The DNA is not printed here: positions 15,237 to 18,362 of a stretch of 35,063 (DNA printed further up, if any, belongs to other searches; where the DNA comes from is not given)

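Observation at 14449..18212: Two-gene module: TPR/acidic-tail protein plus 941-aa Zn-ribbon methyltransferase-like protein, just downstream of PolX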

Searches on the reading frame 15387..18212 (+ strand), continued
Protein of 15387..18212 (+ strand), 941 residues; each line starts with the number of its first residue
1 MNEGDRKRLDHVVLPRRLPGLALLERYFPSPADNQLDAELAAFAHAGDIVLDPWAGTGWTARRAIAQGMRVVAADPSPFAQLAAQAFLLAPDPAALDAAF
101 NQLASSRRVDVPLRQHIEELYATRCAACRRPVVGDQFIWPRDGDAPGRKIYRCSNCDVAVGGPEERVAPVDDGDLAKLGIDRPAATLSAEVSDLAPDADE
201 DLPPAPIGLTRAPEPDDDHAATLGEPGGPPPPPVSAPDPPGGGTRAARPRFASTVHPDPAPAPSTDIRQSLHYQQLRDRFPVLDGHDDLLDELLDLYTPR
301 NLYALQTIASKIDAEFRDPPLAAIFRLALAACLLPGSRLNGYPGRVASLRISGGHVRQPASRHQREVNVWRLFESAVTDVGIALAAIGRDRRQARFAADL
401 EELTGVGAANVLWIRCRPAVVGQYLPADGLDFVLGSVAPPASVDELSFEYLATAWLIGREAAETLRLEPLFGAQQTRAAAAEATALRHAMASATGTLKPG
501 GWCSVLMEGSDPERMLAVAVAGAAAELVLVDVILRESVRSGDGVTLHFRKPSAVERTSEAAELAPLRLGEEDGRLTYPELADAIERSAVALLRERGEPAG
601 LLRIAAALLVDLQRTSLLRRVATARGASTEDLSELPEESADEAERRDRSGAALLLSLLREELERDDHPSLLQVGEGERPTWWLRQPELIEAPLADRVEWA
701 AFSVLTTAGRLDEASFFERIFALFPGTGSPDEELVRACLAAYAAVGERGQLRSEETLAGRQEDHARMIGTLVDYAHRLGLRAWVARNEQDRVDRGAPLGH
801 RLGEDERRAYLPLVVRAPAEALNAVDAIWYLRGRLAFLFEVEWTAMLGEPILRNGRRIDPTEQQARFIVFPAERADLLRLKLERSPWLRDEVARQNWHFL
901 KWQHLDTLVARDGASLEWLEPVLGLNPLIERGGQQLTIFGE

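Call 35: fold_search(model_id=the predicted structure, library=pdb)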
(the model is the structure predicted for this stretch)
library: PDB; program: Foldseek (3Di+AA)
matches with E <= 10: 512; with E <= 0.001: 0
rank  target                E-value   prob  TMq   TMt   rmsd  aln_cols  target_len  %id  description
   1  2zif_B                3.4e-02  1.00  0.07  0.25   8.5       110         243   13  Crystal Structure of TTHA0409, Putative DNA Modification Methylase from Thermus thermophilus HB8- Complexed with S-Ade (released 2008-07-29)
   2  3cjt_G                9.4e-02  1.00  0.06  0.22   2.3        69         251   19  Ribosomal protein L11 methyltransferase (PrmA) in complex with dimethylated ribosomal protein L11 (released 2008-05-20)
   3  3lpm_A                1.5e-01  0.99  0.07  0.26   3.6        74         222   22  Crystal structure of putative methyltransferase small domain protein from Listeria monocytogenes (released 2010-02-23)
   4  2nxn_A                1.6e-01  0.99  0.06  0.22   2.3        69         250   19  T. thermophilus ribosomal protein L11 methyltransferase (PrmA) in complex with ribosomal protein L11 (released 2006-12-26)
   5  6g4w_q                1.6e-01  0.99  0.07  0.32   1.8        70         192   14  Cryo-EM structure of a late human pre-40S ribosomal subunit - State A (released 2018-06-06)
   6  1xdz                  1.9e-01  0.95  0.07  0.24   8.9        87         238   14  Crystal Structure of Gram_Positive Bacillus subtilis Glucose inhibited Division protein B (gidB), Structural genomics, M (released 2004-10-26)
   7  4zcf_A                2.0e-01  0.08  0.08  0.12  28.0       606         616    9  Structural basis of asymmetric DNA methylation and ATP-triggered long-range diffusion by EcoP15I (released 2015-07-29)
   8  2i62_A                2.1e-01  0.98  0.07  0.23   3.1        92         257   18  Mouse Nicotinamide N-methyltransferase (released 2006-09-12)
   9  7bkg_C                2.1e-01  0.98  0.06  0.22   3.3        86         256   20  Co-crystal structure of Human Nicotinamide N-methyltransferase (NNMT) with the tricyclic inhibitor (2) (released 2021-03-17)
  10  7bkg_D                2.1e-01  0.97  0.06  0.21   3.7        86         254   19  Co-crystal structure of Human Nicotinamide N-methyltransferase (NNMT) with the tricyclic inhibitor (2) (released 2021-03-17)
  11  8i9v_CS               2.2e-01  0.20  0.07  0.19  38.6       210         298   14  Cryo-EM structure of a Chaetomium thermophilum pre-60S ribosomal subunit - State Dbp10-2 (released 2023-05-17)
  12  7phf_C                2.2e-01  0.16  0.06  0.15  16.5       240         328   18  Chimeric carminomycin-4-O-methyltransferase (DnrK) with regions from 10-hydroxylase RdmB and 10-decarboxylase TamK (released 2022-09-07)
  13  3m6u_A                2.3e-01  0.63  0.08  0.16  19.7       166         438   15  Multi-site-specific 16S rRNA methyltransferase RsmF from Thermus thermophilus in space group 43 (released 2010-03-31)
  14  7wm6_A                2.5e-01  0.99  0.06  0.23   2.5        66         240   17  Crystal structure of SAH-bound TrmM from Mycoplasma capricolum (released 2022-06-29)
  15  2a14                  2.6e-01  0.98  0.07  0.23   3.3        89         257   17  Crystal Structure of Human Indolethylamine N-methyltransferase with SAH (released 2005-06-28)
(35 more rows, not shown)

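Call 36: search_protein_families(library=pfam, alignment_id=A3, max_evalue=0.1)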
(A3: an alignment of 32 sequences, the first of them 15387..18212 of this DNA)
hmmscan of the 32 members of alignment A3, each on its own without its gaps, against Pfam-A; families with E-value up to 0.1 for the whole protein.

A. member 1, window:15387-18212:+ (941 aa): 1 family
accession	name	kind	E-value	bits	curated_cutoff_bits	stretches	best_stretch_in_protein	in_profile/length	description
PF01555.25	N6_N4_Mtase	-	0.0099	16.3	26.7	1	42-74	177-209/221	DNA methylase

B. families by the number of members that match (of 32 scanned): 11 families
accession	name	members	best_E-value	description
PF01555.25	N6_N4_Mtase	20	3.1e-07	DNA methylase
PF24042.1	DUF7351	3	0.0032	Domain of unknown function (DUF7351)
PF13565.12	HTH_32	2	0.0067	Homeodomain-like domain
PF24729.2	Acb2_Tad1_hairpin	1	0.0073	Acb2/Tad1, hairpin domain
PF12760.12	Zn_ribbon_IS1595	1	0.017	Transposase zinc-ribbon domain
PF24355.1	DUF7514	1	0.02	Domain of unknown function (DUF7514)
PF10264.15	Stork_head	1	0.02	Winged helix Storkhead-box1 domain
PF25164.1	CoiA_N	1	0.04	Competence protein CoiA, N-terminal domain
PF23451.1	Zn_ribbon_PaaD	1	0.052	PaaD zinc beta ribbon domain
PF01155.25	HypA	1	0.076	Hydrogenase/urease nickel incorporation, metallochaperone, hypA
PF17915.7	zf_Rg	1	0.092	Reverse gyrase zinc finger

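Call 40: find_related_loci(query=A4, collection=genome_contigs, flank=8000)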
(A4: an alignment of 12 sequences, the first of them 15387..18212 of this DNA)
Query A4 (941 aa) in genome_contigs; peptide patterns used: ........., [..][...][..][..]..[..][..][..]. (x = any residue, [..] = any of these).
227 stretches matched a pattern; 211 encode a relative of the query (tblastn E <= 1e-3); the best 80 are kept; 80 distinct loci.
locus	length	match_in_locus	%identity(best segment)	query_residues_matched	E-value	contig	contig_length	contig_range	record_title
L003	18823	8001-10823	88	1-941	0e+0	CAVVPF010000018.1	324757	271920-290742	MAG: uncultured Chloroflexia bacterium isolate MFD03638.bin.2.5 genome assembly, contig: contig_269, whole genome shotgu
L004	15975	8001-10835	74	1-941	0e+0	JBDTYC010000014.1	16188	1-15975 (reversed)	MAG: Chloroflexota bacterium isolate cluster4_bin.130 NODE_7485_length_16188_cov_7.039980, whole genome shotgun sequence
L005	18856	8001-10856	76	1-941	0e+0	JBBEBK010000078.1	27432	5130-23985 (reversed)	MAG: Chloroflexota bacterium isolate LejiaF_70_16 Lejia_F_2560_length_27432_cov_9, whole genome shotgun sequence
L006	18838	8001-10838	76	1-941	0e+0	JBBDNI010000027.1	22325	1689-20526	MAG: Chloroflexota bacterium isolate LejiaB_70_12 Lejia_B_2825_length_22325_cov_7, whole genome shotgun sequence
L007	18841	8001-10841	76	1-941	0e+0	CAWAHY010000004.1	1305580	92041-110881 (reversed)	MAG: uncultured Chloroflexia bacterium isolate MFD02242.bin.2.61 genome assembly, contig: contig_7943, whole genome shot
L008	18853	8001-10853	76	1-941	0e+0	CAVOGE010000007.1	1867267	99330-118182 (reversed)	MAG: uncultured Chloroflexia bacterium isolate MFD09964.bin.1.336 genome assembly, contig: contig_6347, whole genome sho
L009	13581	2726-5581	76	1-941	0e+0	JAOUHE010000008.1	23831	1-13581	MAG: Chloroflexota bacterium isolate 4_1_May_SF_Bin54 4_1_May_SF_Bin54_scaffold_726_c1, whole genome shotgun sequence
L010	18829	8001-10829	75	1-941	0e+0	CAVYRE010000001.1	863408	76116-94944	MAG: uncultured Chloroflexia bacterium isolate MFD06085.bin.1.42 genome assembly, contig: contig_12666, whole genome sho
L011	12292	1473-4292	75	1-941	0e+0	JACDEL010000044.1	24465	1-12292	MAG: Chloroflexi bacterium isolate MGR_bin359 SD2903_NODE_235_length_24465_cov_1.586038, whole genome shotgun sequence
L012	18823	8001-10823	75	1-941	0e+0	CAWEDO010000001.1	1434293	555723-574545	MAG: uncultured Chloroflexia bacterium isolate MFD04944.bin.1.320 genome assembly, contig: contig_30070, whole genome sh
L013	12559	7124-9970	77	1-941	0e+0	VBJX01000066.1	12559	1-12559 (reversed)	MAG: Chloroflexi bacterium isolate CF_167 14_1009_16_40cm_scaffold_45850, whole genome shotgun sequence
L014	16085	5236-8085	76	1-941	0e+0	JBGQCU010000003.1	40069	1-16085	MAG: Candidatus Limnocylindria bacterium isolate OBJ2_061818_110_32 k141_275584_length_40069_cov_16.5273, whole genome s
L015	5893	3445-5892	88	1-816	0e+0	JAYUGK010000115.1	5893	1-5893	MAG: Chloroflexota bacterium isolate GFS_8085 GFS_8085_114, whole genome shotgun sequence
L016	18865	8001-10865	75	1-941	0e+0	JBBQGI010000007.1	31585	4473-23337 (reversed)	MAG: Candidatus Limnocylindria bacterium isolate Co_metawrap_970 Cmw_970_k141_9559284_length_31585_cov_29.0000, whole ge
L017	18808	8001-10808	74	2-941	0e+0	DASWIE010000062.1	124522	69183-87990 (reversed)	MAG TPA_asm: Candidatus Limnocylindria bacterium isolate SMAG_U2860 k141_3434639, whole genome shotgun sequence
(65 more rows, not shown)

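Call 42: find_homologous_proteins(query=A5, max_evalue=1e-10)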
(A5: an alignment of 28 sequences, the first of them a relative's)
Query A5 (28 sequences) (858 aa, profile of the alignment): 21 proteins with E <= 1e-10 among 8000 candidates.
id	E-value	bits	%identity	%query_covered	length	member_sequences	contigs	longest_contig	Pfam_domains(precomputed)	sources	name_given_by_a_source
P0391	0.0e+0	1048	39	100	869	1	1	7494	PF27126.1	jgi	jgi:hypothetical protein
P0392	0.0e+0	1042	39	100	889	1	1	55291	PF27126.1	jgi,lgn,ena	-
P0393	0.0e+0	1041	38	100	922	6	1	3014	PF01555.25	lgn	-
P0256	0.0e+0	1038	39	100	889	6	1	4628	PF27126.1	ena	-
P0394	0.0e+0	1037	39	100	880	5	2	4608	-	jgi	-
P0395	0.0e+0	1034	39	100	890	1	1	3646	-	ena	-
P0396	1.2e-288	978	37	100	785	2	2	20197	PF01555.25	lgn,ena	-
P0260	2.3e-283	960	100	100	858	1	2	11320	PF27126.1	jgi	-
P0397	4.4e-276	936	81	100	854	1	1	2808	PF27126.1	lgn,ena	-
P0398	7.5e-274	929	33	98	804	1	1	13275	PF01555.25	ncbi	-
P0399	1.4e-273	928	73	100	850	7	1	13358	PF27126.1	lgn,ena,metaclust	metaclust:\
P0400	1.0e-269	915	32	100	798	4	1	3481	-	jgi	-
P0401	1.5e-265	902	72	100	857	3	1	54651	-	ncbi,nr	ncbi:MAG: hypothetical protein KKB13_05080 [Chloroflexi bacterium]|nr:hypothetical protein [Chlorofl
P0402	1.3e-263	895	72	100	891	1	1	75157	PF27126.1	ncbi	-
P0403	3.0e-259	881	36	98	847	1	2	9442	PF01555.25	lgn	-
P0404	3.2e-252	857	33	100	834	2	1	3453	PF01555.25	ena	-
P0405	1.9e-239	815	34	100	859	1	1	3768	PF27126.1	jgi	jgi:hypothetical protein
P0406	2.7e-235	801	34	100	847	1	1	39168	PF27126.1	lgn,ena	-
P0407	1.4e-229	783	30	98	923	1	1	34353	PF27126.1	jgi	jgi:hypothetical protein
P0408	1.1e-50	191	24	47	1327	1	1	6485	PF03602.22,PF02086.22,PF01170.25,PF01381.29,PF13560.13,PF01555.25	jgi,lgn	-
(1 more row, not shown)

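Call 43: find_encoding_contigs(protein=P0392, flank=8000, max_places=1)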
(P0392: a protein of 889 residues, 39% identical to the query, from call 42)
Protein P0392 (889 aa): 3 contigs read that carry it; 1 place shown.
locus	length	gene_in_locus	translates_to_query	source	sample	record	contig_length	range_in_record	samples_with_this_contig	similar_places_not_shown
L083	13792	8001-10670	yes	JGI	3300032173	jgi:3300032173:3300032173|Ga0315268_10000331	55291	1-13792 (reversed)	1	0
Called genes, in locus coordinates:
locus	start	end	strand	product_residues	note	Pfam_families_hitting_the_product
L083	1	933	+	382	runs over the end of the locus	PF08331:QueG_DUF1730, PF03130:HEAT_PBS (faint), PF13484:Fer4_16, PF13513:HEAT_EZ (weak), PF13646:HEAT_2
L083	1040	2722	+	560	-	PF01565:FAD_binding_4, PF02913:FAD-oxidase_C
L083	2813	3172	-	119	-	PF02452:PemK_toxin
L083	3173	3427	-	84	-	PF01402:RHH_1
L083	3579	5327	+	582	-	PF00890:FAD_binding_2 (weak), PF01266:DAO, PF12831:FAD_oxidored (faint), PF16901:DAO_C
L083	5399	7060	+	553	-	PF00753:Lactamase_B, PF23023:Anti-Pycsar_Apyc1 (weak), PF12706:Lactamase_B_2, PF22505:RNase_J_b_CASP, PF07521:RMMBL, PF17770:RNase_J_C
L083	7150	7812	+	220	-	PF01966:HD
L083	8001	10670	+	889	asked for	PF27126:NmeDI_C (faint)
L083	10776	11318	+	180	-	-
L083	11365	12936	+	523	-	PF00221:Lyase_aromatic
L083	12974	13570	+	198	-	-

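Call 44: find_encoding_contigs(protein=P0402, flank=8000, max_places=1)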
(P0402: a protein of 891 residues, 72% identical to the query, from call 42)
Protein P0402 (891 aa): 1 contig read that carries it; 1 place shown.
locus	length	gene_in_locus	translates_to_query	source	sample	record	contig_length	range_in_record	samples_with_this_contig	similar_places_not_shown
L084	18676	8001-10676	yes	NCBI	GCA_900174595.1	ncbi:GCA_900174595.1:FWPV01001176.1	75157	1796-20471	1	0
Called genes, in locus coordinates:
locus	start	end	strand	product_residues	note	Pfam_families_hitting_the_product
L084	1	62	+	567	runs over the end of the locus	-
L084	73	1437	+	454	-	PF05402:PqqD (weak), PF04055:Radical_SAM, PF13186:SPASM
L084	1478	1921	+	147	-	-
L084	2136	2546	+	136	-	PF01850:PIN (faint), PF13470:PIN_3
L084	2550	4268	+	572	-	PF21850:DUF6909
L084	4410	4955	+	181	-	PF00156:Pribosyltran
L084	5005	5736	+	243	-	PF14511:RE_EcoO109I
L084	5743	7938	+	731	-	PF06634:DUF1156 (weak), PF01555:N6_N4_Mtase (weak)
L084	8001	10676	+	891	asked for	PF27126:NmeDI_C (weak)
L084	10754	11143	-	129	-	PF06803:DUF1232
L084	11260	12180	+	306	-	PF02881:SRP54_N, PF00448:SRP54, PF13401:AAA_22 (weak), PF13604:AAA_30 (faint)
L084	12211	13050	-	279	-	PF02811:PHP (faint)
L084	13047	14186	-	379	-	PF13439:Glyco_transf_4, PF13579:Glyco_trans_4_4, PF20706:GT4-conflict, PF00534:Glycos_transf_1, PF13692:Glyco_trans_1_4, PF13524:Glyco_trans_1_2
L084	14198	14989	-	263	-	PF01643:Acyl-ACP_TE, PF13279:4HBT_2, PF20791:Acyl-ACP_TE_C, PF13279:4HBT_2, PF03061:4HBT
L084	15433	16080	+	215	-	PF00072:Response_reg, PF00196:GerE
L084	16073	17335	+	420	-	PF07730:HisKA_3, PF13581:HATPase_c_2 (weak), PF02518:HATPase_c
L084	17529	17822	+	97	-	PF03992:ABM (weak)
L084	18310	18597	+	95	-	-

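Call 45: find_encoding_contigs(protein=P0406, flank=8000, max_places=1)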
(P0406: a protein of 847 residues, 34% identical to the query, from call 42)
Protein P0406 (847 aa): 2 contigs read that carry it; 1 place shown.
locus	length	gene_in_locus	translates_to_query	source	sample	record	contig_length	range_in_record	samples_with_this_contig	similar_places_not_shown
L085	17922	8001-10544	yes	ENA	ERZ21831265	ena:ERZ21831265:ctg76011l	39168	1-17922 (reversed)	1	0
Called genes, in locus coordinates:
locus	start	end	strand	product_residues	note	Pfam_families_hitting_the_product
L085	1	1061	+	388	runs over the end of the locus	-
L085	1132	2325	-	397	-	PF01546:Peptidase_M20, PF07687:M20_dimer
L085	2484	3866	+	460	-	PF01979:Amidohydro_1, PF12890:DHOase (faint), PF07969:Amidohydro_3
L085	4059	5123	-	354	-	-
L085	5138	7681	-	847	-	PF02190:LON_substr_bdg, PF00004:AAA, PF07728:AAA_5, PF22667:Lon_lid, PF05362:Lon_C, PF13541:ChlI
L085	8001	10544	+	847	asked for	PF27126:NmeDI_C (weak)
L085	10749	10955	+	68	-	-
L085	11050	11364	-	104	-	PF02583:Trns_repr_metal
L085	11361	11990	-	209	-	PF01209:Ubie_methyltran, PF13489:Methyltransf_23, PF01728:FtsJ (weak), PF05175:MTS (weak), PF13847:Methyltransf_31, PF08241:Methyltransf_11, PF08242:Methyltransf_12, PF13649:Methyltransf_25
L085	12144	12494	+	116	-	PF00085:Thioredoxin, PF14595:Thioredoxin_9 (weak), PF13098:Thioredoxin_2, PF13905:Thioredoxin_8 (faint)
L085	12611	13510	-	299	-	PF04454:Linocin_M18, PF09950:Major_capside (weak)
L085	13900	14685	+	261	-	-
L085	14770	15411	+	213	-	PF13191:AAA_16 (faint)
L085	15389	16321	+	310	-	PF25516:PTPase, PF01424:R3H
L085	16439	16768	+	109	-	PF06153:CdAMP_rec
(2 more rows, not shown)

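Call 46: find_encoding_contigs(protein=P0407, flank=8000, max_places=1)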
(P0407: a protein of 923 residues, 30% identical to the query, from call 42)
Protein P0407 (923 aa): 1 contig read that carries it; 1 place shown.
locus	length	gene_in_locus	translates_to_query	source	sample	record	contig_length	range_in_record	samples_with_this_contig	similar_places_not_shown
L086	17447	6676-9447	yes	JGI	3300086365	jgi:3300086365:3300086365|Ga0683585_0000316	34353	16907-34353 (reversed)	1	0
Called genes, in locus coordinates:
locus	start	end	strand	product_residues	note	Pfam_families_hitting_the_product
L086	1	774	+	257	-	PF01590:GAF, PF13185:GAF_2 (weak), PF13492:GAF_3 (faint), PF00990:GGDEF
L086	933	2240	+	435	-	PF01590:GAF (weak), PF00990:GGDEF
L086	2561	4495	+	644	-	PF14716:HHH_8, PF14520:HHH_5, PF14791:DNA_pol_B_thumb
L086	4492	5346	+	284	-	-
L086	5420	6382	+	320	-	PF00515:TPR_1 (weak), PF07719:TPR_2 (weak)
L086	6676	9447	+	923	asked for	PF27126:NmeDI_C (weak)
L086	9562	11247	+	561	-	PF05960:DUF885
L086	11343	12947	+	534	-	-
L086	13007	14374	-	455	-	PF01266:DAO, PF03486:HI0933_like (faint), PF07992:Pyr_redox_2 (faint), PF13454:NAD_binding_9 (faint), PF13738:Pyr_redox_3 (faint), PF01593:Amino_oxidase (weak)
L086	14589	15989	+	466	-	PF00202:Aminotran_3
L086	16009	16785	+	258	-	PF25213:HVO_A0261_N (weak), PF01047:MarR (weak), PF09339:HTH_IclR, PF12802:MarR_2, PF01325:Fe_dep_repress (weak), PF01614:IclR_C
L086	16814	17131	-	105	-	-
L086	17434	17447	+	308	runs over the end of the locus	PF21088:MS_channel_1st (weak), PF00924:MS_channel_2nd, PF21082:MS_channel_3rd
